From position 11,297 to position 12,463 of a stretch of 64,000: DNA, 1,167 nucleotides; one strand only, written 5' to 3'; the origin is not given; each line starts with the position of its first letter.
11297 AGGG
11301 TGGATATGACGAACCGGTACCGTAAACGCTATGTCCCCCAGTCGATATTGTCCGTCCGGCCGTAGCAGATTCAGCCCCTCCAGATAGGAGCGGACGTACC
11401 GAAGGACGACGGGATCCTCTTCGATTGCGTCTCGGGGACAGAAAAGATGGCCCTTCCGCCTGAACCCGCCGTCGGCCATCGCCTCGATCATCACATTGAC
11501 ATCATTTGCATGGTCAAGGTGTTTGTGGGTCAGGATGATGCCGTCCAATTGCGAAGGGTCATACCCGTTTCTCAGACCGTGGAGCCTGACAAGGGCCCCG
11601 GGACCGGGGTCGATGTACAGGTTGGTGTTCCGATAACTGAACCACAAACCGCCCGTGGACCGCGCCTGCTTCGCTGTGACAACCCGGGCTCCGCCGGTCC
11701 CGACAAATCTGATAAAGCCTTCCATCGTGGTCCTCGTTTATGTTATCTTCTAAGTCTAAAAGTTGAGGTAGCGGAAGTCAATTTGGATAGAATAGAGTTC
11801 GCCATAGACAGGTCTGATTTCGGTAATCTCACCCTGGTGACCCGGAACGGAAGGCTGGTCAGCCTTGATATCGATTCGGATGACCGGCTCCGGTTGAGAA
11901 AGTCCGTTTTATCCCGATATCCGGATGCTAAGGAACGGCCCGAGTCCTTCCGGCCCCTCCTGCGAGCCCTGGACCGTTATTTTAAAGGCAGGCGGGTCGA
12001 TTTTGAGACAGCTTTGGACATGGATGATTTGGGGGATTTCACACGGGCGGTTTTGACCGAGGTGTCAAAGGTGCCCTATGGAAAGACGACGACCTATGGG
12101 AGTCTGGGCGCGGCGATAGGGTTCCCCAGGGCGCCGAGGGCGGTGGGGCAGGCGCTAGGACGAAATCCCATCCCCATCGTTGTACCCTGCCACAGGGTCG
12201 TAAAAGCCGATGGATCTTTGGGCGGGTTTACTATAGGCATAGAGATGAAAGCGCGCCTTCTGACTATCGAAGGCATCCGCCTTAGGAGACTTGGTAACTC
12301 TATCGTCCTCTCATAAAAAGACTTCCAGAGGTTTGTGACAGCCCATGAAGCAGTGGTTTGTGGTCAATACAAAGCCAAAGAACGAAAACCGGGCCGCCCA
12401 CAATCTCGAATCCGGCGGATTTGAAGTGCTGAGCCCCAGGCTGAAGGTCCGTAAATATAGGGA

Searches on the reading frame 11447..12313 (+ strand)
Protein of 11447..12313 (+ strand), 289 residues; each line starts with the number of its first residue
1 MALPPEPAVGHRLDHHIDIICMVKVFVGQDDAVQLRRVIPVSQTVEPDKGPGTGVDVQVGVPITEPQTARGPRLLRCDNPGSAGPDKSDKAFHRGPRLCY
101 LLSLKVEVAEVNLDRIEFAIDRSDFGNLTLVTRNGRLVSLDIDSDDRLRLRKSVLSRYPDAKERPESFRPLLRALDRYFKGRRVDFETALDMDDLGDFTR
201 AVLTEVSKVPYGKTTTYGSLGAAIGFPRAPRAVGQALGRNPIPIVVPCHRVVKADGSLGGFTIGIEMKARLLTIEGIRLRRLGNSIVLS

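Call 8: search_protein_families(library=pfam, proteins=[window:11447-12313:+], max_evalue=0.001)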
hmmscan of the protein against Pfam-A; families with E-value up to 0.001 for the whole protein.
window:11447-12313:+ (289 aa): 2 families
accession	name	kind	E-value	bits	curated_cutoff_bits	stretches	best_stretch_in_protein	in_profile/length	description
PF01035.26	DNA_binding_1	-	3.3e-31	107.4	27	1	197-277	1-81/81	6-O-methylguanine DNA methyltransferase, DNA binding domain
PF02870.21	Methyltransf_1N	-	1.9e-06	28.8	21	1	123-191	8-70/71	6-O-methylguanine DNA methyltransferase, ribonuclease-like domain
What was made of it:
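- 11447..12316 (+): O6-methylguanine-DNA methyltransferase (Ada/Ogt-like) gene. It ends 28 nt before the rfaH-like gene and is probably co-transcribed with it. The pair is conserved in relatives. Pfam DNA_binding_1 and Methyltransf_1N (call 8).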
